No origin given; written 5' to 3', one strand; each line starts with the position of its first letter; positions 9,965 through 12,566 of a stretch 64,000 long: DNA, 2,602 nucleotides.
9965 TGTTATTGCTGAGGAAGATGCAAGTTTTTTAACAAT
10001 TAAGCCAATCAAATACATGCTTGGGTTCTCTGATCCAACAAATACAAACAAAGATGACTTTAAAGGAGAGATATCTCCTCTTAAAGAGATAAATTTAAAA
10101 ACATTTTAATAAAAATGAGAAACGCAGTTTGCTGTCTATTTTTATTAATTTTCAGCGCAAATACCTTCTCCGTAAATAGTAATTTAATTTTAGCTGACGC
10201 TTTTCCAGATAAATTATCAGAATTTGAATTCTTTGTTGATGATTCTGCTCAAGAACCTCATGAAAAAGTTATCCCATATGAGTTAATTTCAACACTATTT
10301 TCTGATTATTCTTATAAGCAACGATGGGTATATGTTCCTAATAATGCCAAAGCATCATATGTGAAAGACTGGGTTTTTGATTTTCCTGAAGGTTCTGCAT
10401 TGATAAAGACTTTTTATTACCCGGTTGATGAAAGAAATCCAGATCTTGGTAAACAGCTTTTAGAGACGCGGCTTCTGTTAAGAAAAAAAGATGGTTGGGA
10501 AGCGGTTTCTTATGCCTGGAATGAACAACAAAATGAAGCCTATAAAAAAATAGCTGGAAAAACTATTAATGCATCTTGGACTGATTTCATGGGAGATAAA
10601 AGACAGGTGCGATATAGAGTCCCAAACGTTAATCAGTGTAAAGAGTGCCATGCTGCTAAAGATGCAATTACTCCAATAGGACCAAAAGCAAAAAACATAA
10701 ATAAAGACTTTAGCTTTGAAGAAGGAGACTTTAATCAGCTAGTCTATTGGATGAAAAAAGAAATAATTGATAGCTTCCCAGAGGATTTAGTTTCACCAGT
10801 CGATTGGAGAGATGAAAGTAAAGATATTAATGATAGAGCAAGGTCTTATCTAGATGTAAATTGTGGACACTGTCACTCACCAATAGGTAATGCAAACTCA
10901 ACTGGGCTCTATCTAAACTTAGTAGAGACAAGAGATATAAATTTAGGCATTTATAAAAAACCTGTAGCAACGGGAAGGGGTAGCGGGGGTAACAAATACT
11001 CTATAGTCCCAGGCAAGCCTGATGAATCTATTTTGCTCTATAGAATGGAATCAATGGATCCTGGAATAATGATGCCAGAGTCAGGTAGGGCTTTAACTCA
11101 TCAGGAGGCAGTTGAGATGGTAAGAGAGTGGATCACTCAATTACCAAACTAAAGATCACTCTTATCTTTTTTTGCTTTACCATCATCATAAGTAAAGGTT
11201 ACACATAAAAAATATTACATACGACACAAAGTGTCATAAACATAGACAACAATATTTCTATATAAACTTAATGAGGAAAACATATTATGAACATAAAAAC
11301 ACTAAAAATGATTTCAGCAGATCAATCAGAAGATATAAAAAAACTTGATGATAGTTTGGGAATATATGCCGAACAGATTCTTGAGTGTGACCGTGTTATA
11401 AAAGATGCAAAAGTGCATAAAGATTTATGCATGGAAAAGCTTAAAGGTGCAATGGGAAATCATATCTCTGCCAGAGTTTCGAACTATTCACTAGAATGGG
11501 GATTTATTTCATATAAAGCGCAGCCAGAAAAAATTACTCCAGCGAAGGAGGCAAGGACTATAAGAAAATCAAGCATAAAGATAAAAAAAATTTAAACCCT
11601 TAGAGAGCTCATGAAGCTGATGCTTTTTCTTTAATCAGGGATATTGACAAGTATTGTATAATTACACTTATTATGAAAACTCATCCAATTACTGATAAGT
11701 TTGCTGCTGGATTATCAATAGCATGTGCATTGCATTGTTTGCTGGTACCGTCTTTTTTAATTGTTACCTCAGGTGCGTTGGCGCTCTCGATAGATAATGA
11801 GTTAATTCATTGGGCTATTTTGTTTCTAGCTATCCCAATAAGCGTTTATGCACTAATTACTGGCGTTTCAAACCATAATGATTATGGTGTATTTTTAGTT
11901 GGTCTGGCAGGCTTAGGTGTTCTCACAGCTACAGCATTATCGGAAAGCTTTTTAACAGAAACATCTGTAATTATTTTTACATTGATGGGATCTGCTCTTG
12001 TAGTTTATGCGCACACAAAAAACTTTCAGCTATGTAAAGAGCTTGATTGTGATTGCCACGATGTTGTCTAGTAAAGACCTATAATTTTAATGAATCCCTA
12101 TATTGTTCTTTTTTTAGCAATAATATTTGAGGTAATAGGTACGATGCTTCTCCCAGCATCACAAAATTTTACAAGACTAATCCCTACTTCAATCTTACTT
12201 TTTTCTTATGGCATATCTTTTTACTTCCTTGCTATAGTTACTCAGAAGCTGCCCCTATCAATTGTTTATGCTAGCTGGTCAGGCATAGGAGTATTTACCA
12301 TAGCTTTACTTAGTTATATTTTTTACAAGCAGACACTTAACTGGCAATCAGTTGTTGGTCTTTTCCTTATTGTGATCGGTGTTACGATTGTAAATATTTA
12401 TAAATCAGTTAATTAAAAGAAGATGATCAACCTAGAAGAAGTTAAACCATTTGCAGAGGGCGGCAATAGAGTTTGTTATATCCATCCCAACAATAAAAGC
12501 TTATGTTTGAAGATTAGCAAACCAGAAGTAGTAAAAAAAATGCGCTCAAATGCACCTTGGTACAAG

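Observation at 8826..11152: Unannotated 17-aa, 8-Cys micropeptide ORF abutting a beta-helix protein and a diheme cytochrome c pair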

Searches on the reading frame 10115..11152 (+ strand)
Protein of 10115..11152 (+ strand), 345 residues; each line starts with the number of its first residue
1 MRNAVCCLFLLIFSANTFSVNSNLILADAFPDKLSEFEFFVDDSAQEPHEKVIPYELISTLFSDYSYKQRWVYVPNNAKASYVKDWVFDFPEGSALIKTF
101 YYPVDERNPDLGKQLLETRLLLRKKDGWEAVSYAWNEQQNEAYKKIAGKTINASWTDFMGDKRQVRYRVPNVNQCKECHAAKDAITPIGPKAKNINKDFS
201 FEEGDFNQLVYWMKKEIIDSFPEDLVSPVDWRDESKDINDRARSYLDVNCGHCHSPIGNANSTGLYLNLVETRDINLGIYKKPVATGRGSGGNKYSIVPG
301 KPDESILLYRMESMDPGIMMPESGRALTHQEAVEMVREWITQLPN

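Call 3: search_protein_families(library=ncbifam, proteins=[window:10115-11152:+], max_evalue=0.01)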
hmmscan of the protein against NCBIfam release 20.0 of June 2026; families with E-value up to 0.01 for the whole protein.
window:10115-11152:+ (345 aa): 1 family
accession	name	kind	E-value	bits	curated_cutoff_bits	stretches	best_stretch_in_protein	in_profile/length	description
TIGR03806.1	chp_HNE_0200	subfamily_domain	2e-110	368.9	313.3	1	31-343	2-314/314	SO2930 family diheme c-type cytochrome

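Call 4: search_protein_families(library=pfam, proteins=[window:10115-11152:+], max_evalue=0.01)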
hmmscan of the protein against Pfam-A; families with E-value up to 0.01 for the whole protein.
window:10115-11152:+ (345 aa): 3 families
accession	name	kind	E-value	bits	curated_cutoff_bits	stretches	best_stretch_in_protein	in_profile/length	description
PF16694.10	Cytochrome_P460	-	0.0022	18.8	27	0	65-182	18-117/125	Cytochrome P460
PF07635.16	PSCyt1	-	0.0065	17.5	22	0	293-321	29-56/59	Planctomycete cytochrome C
PF14522.11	Cytochrome_C7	-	0.008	16.4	24.8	0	172-185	41-54/67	Cytochrome c7 and related cytochrome c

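Call 30: search_solved_structures(query=window:10115-11152:+, max_evalue=0.01)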
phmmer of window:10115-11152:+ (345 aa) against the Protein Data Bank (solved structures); distinct sequences matched with E-value up to 0.01: 0.

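Call 73: find_homologous_proteins(query=A3, max_evalue=1e-20)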
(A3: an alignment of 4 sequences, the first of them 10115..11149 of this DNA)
Query A3 (4 sequences) (345 aa, profile of the alignment): 6842 proteins with E <= 1e-20 among 8000 candidates; the best 120 are listed.
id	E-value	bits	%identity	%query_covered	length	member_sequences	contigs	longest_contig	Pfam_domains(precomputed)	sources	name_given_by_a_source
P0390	3.4e-176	604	98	100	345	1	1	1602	-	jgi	-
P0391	2.8e-175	601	97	100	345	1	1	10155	-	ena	-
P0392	1.1e-174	599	98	100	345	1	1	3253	-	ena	-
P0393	1.3e-174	598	97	100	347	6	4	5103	-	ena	-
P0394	2.0e-174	598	97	100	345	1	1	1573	-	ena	-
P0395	2.8e-174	597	97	100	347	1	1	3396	-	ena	-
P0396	3.1e-174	597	95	100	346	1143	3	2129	-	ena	-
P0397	6.5e-174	596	96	100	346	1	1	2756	-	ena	-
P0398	2.3e-172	591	96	100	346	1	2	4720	-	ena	-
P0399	2.8e-170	584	94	100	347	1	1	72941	-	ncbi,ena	-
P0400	1.1e-167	576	-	-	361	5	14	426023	-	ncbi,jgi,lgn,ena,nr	ncbi:MAG: hypothetical protein HOF74_13260 [Gammaproteobacteria bacterium]|jgi:uncharacterized repea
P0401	1.1e-165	569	88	100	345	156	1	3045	-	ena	-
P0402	2.6e-164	565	88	100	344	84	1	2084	-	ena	-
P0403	6.5e-164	563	46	93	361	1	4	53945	-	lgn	-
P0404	3.2e-162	558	42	94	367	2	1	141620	-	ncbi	-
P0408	5.2e-158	544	47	92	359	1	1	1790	-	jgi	jgi:uncharacterized repeat protein (TIGR03806 family)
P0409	8.3e-158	543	42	92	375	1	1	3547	-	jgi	jgi:uncharacterized repeat protein (TIGR03806 family)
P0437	3.8e-154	531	43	93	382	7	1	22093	-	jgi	jgi:uncharacterized repeat protein (TIGR03806 family)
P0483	1.1e-152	526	77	99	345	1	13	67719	-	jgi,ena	jgi:uncharacterized repeat protein (TIGR03806 family)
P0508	3.3e-152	525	76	99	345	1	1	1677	-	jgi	jgi:uncharacterized repeat protein (TIGR03806 family)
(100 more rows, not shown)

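Call 80: predict_structure(alignment_id=A4)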
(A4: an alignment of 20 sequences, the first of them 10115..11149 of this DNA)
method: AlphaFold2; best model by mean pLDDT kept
length: 345 residues; sequences in the alignment: 20
mean_pLDDT: 68.4   pTM: 0.71
mean pLDDT of the five models: 68.4, 67.2, 66.4, 61.4, 60.6
residues with pLDDT >= 90: 28; 70-90: 171; 50-70: 72; < 50: 74
segments of 3 or more residues with pLDDT < 50: 11-17, 58-64, 171-184, 251-287, 321-327
pLDDT, mean of each block of 10 residues (from residue 1): 54 52 88 92 83 64 55 88 75 87 81 85 82 87 73 76 69 39 48 69 75 83 71 85 70 41 32 29 44 69 79 62 48 86 78
secondary structure, 60 per line:
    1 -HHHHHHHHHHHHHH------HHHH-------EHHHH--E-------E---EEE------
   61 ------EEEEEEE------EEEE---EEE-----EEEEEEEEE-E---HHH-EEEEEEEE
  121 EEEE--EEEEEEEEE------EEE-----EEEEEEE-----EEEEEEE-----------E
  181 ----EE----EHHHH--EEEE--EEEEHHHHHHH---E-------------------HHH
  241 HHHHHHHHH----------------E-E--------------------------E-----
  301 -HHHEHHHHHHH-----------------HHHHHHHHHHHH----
elements in order: H2-15 H22-25 H34-37 E52-54 E67-73 E80-83 E87-89 E95-103 E113-124 E127-135 E142-144 E150-156 E162-168 H192-195 E198-201 E204-207 H208-214 H238-249 H306-312 H330-341

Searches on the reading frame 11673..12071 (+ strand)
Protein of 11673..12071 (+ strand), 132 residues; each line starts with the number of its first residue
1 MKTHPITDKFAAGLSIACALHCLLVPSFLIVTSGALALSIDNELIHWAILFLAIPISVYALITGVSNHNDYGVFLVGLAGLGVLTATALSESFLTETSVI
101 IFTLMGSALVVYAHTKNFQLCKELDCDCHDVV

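Call 3: search_protein_families(library=ncbifam, proteins=[window:11673-12071:+], max_evalue=0.01)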
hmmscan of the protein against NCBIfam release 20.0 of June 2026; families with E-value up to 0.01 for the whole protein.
window:11673-12071:+ (132 aa): 0 families

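Call 4: search_protein_families(library=pfam, proteins=[window:11673-12071:+], max_evalue=0.01)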
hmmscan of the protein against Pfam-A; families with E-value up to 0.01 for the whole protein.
window:11673-12071:+ (132 aa): 1 family
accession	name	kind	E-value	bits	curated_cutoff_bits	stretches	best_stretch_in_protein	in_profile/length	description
PF03203.19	MerC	-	9.9e-21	74.8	27.6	1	8-118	1-107/108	MerC mercury resistance protein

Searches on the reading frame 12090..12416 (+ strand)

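Call 3: search_protein_families(library=ncbifam, proteins=[window:12090-12416:+], max_evalue=0.01)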
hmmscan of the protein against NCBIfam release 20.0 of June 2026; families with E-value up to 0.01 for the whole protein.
window:12090-12416:+ (108 aa): 23 families
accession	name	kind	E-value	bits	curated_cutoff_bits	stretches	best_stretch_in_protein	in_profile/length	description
NF000148.1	SMR_qac_pB8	exception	8.9e-26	90.7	200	1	1-105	1-105/110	Qac-pB8 family quaternary ammonium compound efflux SMR transporter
NF033137.0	SMR_qac_int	equivalog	5.6e-25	88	188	1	4-105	3-104/109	Qac family quaternary ammonium compound efflux SMR transporter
NF000384.1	QacCGHJ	equivalog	1e-24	86.8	160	1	3-106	2-105/107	QacCGHJ group quaternary ammonium compound efflux SMR transporter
NF007087.1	PRK09541.1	subfamily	5.4e-24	84.8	162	1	1-105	1-105/110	EmrE family multidrug efflux SMR transporter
NF000277.1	qac_SMR_G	exception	5e-23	81.5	200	1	4-105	3-104/107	quaternary ammonium compound efflux SMR transporter QacG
NF012170.0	qac_SMR_J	exception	5.6e-23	81.3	210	1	3-106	2-105/107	quaternary ammonium compound efflux SMR transporter QacJ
NF042984.1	SMR_efflux_EmrE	exception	7.3e-23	81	226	1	1-104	1-104/110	multidrug efflux SMR transporter EmrE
NF000067.2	SMR_qac_FL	exception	8.6e-23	81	205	1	1-107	1-107/110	quaternary ammonium compound efflux SMR transporter QacL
NF000023.1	qac_SMR_C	exception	3.2e-22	78.7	200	1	3-105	2-104/107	quaternary ammonium compound efflux SMR transporter QacC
NF000279.1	qac_SMR_H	exception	1e-21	77.3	205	1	3-106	2-105/107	quaternary ammonium compound efflux SMR transporter QacH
NF051481.1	EbrA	exception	1.8e-21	76.5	160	1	3-103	4-104/104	SMR family multidrug efflux transporter EbrA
NF033136.1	SMR_qac_K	exception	3.4e-21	76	205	1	1-104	1-104/110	quaternary ammonium compound efflux SMR transporter QacK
NF000278.1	SMR_qac_G2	exception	8.8e-21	74.4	220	1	1-104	1-104/110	quaternary ammonium compound efflux SMR transporter QacG2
NF000276.2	SMR_qac_E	exception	1.7e-20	73.2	185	1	4-101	3-100/101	quaternary ammonium compound efflux SMR transporter QacE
NF033469.1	SMR_qac_bcrB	exception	3.8e-20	72.4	205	1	1-102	1-102/105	quaternary ammonium compound efflux SMR transporter BcrB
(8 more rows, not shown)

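Call 4: search_protein_families(library=pfam, proteins=[window:12090-12416:+], max_evalue=0.01)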
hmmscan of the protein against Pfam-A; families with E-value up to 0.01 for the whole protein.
window:12090-12416:+ (108 aa): 2 families
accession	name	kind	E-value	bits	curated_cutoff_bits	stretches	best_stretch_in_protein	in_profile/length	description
PF00893.25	Multi_Drug_Res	-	3.6e-25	88.7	23.7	1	3-94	2-93/93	Small Multidrug Resistance protein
PF00892.27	EamA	-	0.00011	22.9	28.2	1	7-102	34-134/135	EamA-like transporter family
